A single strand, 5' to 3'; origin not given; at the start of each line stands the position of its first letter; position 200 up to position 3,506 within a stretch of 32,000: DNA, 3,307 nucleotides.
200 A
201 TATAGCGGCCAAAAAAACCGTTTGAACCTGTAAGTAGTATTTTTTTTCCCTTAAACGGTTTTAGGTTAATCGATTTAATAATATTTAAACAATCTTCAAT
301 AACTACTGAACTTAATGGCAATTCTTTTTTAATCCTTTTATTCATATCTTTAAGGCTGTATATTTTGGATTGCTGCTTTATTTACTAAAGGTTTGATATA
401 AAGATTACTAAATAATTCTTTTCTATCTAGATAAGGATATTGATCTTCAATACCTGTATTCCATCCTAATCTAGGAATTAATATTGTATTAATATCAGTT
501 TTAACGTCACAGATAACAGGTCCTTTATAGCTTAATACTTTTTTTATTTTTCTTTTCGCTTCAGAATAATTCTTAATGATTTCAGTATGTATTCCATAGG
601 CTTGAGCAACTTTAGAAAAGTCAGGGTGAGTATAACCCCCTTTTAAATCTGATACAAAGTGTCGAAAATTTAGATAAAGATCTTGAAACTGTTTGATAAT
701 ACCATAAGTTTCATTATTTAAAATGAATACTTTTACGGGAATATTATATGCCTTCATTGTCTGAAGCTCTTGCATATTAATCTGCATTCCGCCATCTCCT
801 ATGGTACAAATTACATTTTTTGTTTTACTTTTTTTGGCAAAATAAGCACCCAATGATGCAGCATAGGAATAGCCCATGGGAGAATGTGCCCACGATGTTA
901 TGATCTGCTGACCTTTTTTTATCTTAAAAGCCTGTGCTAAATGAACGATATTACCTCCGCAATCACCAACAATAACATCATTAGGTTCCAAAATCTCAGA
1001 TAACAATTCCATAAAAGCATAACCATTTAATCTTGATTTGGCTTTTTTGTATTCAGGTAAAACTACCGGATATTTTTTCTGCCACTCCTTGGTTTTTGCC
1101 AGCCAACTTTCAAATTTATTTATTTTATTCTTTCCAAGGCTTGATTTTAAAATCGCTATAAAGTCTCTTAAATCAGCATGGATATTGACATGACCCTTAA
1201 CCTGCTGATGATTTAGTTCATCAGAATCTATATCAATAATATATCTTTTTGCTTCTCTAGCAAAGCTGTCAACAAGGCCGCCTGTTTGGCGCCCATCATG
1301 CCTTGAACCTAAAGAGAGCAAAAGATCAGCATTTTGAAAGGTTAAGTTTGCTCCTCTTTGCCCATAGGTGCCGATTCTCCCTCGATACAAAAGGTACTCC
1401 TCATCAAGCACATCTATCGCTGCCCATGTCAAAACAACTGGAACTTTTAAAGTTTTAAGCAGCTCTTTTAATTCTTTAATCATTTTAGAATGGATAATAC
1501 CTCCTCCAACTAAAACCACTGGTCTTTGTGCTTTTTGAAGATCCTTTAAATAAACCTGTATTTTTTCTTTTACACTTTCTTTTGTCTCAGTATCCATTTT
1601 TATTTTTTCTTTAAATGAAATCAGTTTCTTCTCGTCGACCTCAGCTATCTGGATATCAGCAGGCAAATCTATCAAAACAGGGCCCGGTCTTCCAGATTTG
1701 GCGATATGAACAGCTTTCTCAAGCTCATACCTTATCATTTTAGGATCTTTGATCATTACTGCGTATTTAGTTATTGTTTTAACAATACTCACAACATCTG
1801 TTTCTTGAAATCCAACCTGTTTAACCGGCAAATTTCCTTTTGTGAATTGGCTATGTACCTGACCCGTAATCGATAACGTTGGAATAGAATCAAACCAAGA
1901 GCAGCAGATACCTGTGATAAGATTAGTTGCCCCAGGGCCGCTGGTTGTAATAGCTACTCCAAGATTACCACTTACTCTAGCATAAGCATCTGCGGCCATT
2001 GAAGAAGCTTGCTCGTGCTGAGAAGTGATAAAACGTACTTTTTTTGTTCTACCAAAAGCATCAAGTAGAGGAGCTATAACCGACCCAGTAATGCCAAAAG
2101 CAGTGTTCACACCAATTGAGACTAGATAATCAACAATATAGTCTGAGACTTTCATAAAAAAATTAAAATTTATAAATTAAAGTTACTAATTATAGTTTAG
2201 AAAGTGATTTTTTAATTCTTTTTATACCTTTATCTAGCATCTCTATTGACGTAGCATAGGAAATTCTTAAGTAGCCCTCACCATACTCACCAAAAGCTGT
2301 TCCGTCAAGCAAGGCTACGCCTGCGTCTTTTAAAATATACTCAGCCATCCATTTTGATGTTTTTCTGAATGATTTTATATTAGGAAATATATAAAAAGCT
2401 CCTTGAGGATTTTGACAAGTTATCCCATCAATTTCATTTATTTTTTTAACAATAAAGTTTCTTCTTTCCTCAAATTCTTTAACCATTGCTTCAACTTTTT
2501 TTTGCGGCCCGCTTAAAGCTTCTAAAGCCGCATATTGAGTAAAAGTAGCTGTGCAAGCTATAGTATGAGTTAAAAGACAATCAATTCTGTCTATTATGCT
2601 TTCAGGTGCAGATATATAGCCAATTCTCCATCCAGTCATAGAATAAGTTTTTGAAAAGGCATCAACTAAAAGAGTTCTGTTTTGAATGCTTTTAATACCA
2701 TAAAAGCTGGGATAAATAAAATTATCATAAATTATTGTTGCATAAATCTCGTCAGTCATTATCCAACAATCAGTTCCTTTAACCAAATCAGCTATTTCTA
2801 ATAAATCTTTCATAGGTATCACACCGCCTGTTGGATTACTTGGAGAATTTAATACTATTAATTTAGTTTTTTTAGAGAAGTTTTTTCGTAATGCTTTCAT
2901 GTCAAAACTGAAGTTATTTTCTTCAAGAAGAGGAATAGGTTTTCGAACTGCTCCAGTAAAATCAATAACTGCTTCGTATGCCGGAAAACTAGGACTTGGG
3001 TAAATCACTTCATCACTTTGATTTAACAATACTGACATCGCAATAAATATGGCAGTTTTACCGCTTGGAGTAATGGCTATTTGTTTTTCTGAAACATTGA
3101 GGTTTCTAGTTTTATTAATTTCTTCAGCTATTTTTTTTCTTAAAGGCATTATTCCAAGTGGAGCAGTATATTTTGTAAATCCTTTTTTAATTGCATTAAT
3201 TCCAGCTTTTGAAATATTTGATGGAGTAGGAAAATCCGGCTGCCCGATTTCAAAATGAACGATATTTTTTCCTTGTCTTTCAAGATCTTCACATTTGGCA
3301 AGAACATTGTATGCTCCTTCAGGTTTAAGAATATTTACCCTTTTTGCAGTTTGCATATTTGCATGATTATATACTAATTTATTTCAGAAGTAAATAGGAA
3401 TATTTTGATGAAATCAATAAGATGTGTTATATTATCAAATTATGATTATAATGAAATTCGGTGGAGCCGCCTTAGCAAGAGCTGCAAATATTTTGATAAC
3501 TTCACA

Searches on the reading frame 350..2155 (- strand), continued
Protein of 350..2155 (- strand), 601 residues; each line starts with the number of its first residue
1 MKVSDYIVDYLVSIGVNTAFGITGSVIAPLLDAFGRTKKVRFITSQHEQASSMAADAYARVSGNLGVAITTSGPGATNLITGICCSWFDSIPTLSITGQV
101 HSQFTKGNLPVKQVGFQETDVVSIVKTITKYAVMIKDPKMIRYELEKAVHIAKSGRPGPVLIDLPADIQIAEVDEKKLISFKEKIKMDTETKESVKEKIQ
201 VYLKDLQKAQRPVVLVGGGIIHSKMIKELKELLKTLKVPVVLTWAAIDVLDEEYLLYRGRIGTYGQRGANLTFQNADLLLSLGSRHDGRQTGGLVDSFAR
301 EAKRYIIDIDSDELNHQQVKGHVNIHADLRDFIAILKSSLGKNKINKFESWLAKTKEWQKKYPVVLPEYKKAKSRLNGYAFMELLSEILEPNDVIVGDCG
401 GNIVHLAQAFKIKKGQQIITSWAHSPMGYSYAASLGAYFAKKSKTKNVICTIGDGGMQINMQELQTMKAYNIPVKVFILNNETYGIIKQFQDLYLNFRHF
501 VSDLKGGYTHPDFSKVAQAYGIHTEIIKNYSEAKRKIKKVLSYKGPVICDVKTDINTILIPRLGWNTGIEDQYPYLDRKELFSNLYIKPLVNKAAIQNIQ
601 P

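Call 66: search_protein_families(library=pfam, proteins=[L116:4430-5836:+, L116:5833-6786:+, L116:6807-7967:+, L116:7974-9905:+, L116:9998-10993:-, L116:11148-12152:+, L116:12388-13296:+, L116:13359-14609:+, L116:14629-15477:+, L116:15267-16523:+], max_evalue=0.0001)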
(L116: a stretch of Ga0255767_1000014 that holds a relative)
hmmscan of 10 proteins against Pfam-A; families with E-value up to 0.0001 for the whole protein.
L116:4430-5836:+ (468 aa): 3 families
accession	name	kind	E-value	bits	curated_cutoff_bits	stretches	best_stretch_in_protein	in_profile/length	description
PF01041.23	DegT_DnrJ_EryC1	-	1.7e-98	330.7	19.8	1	77-452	10-353/360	DegT/DnrJ/EryC1/StrS aminotransferase family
PF01053.26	Cys_Met_Meta_PP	-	5.1e-06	25.7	27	1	94-226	55-179/381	Cys/Met metabolism PLP-dependent enzyme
PF01212.27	Beta_elim_lyase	-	7.2e-06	26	27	1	94-223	35-171/288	Beta-eliminating lyase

L116:5833-6786:+ (317 aa): 1 family
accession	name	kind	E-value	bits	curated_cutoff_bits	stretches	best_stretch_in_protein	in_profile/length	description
PF00535.33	Glycos_transf_2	-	8.9e-26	91.3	23.3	1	7-170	1-166/168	Glycosyl transferase family 2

L116:6807-7967:+ (386 aa): 1 family
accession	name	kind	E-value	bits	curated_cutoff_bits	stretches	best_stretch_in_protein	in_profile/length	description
PF00155.27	Aminotran_1_2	-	1.3e-25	90.8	19.7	1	55-375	29-360/361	Aminotransferase class I and II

L116:7974-9905:+ (643 aa): 3 families
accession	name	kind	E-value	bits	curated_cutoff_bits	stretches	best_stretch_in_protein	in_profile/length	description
PF02775.26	TPP_enzyme_C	-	1.1e-28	100.3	21.9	1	453-590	5-142/151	Thiamine pyrophosphate enzyme, C-terminal TPP binding domain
PF00205.28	TPP_enzyme_M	-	1.6e-21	76.9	30.4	1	247-363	4-120/137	Thiamine pyrophosphate enzyme, central domain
PF02776.23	TPP_enzyme_N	-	1.7e-19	70.2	26.8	1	26-133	20-119/119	Thiamine pyrophosphate enzyme, N-terminal TPP binding domain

L116:9998-10993:- (331 aa): 1 family
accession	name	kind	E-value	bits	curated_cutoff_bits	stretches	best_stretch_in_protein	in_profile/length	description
PF00486.34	Trans_reg_C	-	4.1e-28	97.7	26.2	1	251-325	1-77/77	Transcriptional regulatory protein, C terminal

L116:11148-12152:+ (334 aa): 0 families

L116:12388-13296:+ (302 aa): 0 families

L116:13359-14609:+ (416 aa): 5 families
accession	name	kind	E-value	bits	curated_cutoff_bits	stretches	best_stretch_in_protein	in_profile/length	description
PF00696.33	AA_kinase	-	3.3e-53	181.2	24.9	1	3-230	2-234/234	Amino acid kinase family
PF22468.2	ACT_9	-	5.1e-36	122.7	27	2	342-400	1-61/61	ACT domain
PF13840.12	ACT_7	-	2.5e-20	72.5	27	1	336-397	3-64/65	ACT domain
PF01842.31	ACT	-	9.5e-20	70.5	27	2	266-319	4-56/66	ACT domain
PF13291.12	ACT_4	-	7e-05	23.9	27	0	270-321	14-66/80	ACT domain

L116:14629-15477:+ (282 aa): 3 families
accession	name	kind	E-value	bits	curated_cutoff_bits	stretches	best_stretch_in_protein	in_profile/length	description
PF08241.18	Methyltransf_11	-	7.5e-14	52.6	21.2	1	84-182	2-94/95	Methyltransferase domain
PF13649.12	Methyltransf_25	-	6.8e-13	49.6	27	1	83-179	2-97/97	Methyltransferase domain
PF08242.18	Methyltransf_12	-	1.4e-06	29.4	30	1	83-180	1-97/98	Methyltransferase domain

L116:15267-16523:+ (418 aa): 2 families
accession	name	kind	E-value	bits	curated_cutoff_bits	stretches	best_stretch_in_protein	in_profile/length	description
PF02774.23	Semialdhyde_dhC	-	7.8e-50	170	26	1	215-404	1-184/184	Semialdehyde dehydrogenase, dimerisation domain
PF01118.30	Semialdhyde_dh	-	1.6e-32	112.9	26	1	81-195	1-120/121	Semialdehyde dehydrogenase, NAD binding domain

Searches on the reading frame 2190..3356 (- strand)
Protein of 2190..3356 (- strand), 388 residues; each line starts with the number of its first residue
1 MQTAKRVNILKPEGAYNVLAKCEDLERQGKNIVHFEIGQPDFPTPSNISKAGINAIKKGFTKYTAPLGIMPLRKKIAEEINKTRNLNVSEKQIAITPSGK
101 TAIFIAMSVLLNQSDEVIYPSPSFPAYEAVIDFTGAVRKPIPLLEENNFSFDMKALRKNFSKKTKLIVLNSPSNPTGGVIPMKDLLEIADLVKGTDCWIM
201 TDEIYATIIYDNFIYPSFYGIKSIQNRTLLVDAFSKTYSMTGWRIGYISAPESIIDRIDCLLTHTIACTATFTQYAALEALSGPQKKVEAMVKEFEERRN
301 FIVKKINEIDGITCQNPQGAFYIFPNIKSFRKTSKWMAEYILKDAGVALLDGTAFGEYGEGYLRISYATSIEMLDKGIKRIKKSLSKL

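Call 4: search_protein_families(library=pfam, proteins=[window:2190-3356:-], max_evalue=0.01)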
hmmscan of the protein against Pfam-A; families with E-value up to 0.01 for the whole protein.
window:2190-3356:- (388 aa): 5 families
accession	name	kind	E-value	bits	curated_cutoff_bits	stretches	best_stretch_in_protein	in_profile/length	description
PF00155.27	Aminotran_1_2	-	1e-66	226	19.7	1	31-381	2-361/361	Aminotransferase class I and II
PF01053.26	Cys_Met_Meta_PP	-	6.4e-08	32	27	1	91-207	68-178/381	Cys/Met metabolism PLP-dependent enzyme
PF00266.25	Aminotran_5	-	1.9e-05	24.2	21.5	1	44-202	7-175/371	Aminotransferase class-V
PF01041.23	DegT_DnrJ_EryC1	-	5.9e-05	22.9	19.8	1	95-190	44-136/360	DegT/DnrJ/EryC1/StrS aminotransferase family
PF01212.27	Beta_elim_lyase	-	0.0019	18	27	1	92-202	49-168/288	Beta-eliminating lyase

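Call 5: search_protein_families(library=ncbifam, proteins=[window:2190-3356:-], max_evalue=0.001)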
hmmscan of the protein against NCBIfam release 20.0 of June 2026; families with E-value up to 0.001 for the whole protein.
window:2190-3356:- (388 aa): 84 families (the best 25 are shown)
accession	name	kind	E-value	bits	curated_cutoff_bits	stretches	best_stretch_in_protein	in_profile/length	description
NF041091.1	asp_aminotase_Arch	equivalog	2.2e-107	359.1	550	1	6-384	3-374/376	aspartate aminotransferase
NF005816.0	PRK07682.1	equivalog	1.7e-98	329.8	620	1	4-387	7-385/390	aminotransferase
NF005817.0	PRK07683.1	equivalog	1.6e-96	323.3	575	1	23-386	21-382/387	aminotransferase A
NF041364.1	GntC_guanitoxin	equivalog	9.5e-94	314.2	415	1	38-383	6-355/356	guanitoxin biosynthesis PLP-dependent (S)-gamma-hydroxy-L-arginine cyclodehydratase GntC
NF004770.0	PRK06108.1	subfamily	4.6e-92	308.8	422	1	26-387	32-394/396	pyridoxal phosphate-dependent aminotransferase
NF004769.0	PRK06107.1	equivalog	1.3e-88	297.5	617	1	3-388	6-401/402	aspartate transaminase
NF006229.0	PRK08361.1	equivalog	1.5e-88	297.5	624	1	4-388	11-391/391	aspartate aminotransferase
NF004975.0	PRK06348.1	equivalog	3.6e-86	289.6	549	1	15-383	14-381/384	pyridoxal phosphate-dependent aminotransferase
NF006230.0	PRK08363.1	equivalog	1.3e-81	274.5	534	1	18-386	18-393/398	alanine aminotransferase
NF006514.0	PRK08960.1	equivalog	1.7e-78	264.2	554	1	2-387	4-387/388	pyridoxal phosphate-dependent aminotransferase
NF005601.0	PRK07337.1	equivalog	1.1e-77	261.8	496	1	1-385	6-392/394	pyridoxal phosphate-dependent aminotransferase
NF005588.0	PRK07309.1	equivalog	2.3e-75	253.9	576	1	31-385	31-386/391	pyridoxal phosphate-dependent aminotransferase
TIGR03540.1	DapC_direct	equivalog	5.3e-71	239.5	593.25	1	3-383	2-382/383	LL-diaminopimelate aminotransferase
NF006756.0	PRK09276.1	subfamily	6.4e-71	239.3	507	1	1-383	2-384/387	LL-diaminopimelate aminotransferase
NF005744.0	PRK07568.1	subfamily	1.3e-70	238.2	389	1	17-387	17-392/398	pyridoxal phosphate-dependent aminotransferase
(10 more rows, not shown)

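Call 62: search_solved_structures(query=window:2190-3356:-, max_evalue=1e-30)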
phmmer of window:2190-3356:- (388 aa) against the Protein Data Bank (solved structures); distinct sequences matched with E-value up to 1e-30: 31.
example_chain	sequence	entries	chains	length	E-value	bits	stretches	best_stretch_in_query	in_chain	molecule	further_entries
1dju_A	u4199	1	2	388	2.8e-84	286.5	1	20-385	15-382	AROMATIC AMINOTRANSFERASE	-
1gd9_A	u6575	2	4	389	5.1e-84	285.7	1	20-385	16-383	ASPARTATE AMINOTRANSFERASE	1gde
6f77_A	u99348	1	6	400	1.1e-72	248.4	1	7-383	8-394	Aspartate aminotransferase A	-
2z61_A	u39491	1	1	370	9.2e-72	245.3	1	15-387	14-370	Probable aspartate aminotransferase 2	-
5wmi_A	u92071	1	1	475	1.1e-68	235.2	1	3-387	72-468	Bifunctional aspartate aminotransferase and glutamate/aspartate-prephenate aminotransferas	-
5wmh_A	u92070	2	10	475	1.1e-68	235.2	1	3-387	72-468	Bifunctional aspartate aminotransferase and glutamate/aspartate-prephenate aminotransferas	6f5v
1j32_A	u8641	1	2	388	6.5e-68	232.7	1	1-385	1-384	aspartate aminotransferase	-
5wml_A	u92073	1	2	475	7.4e-68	232.5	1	3-387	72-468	Bifunctional aspartate aminotransferase and glutamate/aspartate-prephenate aminotransferas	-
5wmk_A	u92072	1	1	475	9.3e-68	232.2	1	3-387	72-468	Bifunctional aspartate aminotransferase and glutamate/aspartate-prephenate aminotransferas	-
8wkj_A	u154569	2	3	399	8.8e-66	225.7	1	3-383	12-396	Aminotransferase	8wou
1bkg_A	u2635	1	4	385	5.1e-65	223.1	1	4-385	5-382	ASPARTATE AMINOTRANSFERASE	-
1o4s_A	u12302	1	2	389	7.5e-65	222.6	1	14-385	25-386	Aspartate aminotransferase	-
1bjw_A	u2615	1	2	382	1e-64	222.2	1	4-383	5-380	ASPARTATE AMINOTRANSFERASE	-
1gc3_A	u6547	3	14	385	2.5e-64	220.9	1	4-385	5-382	ASPARTATE AMINOTRANSFERASE | PROTEIN (ASPARTATE AMINOTRANSFERASE)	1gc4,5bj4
1b5o_A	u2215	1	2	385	2.5e-64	220.9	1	4-385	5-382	PROTEIN (ASPARTATE AMINOTRANSFERASE)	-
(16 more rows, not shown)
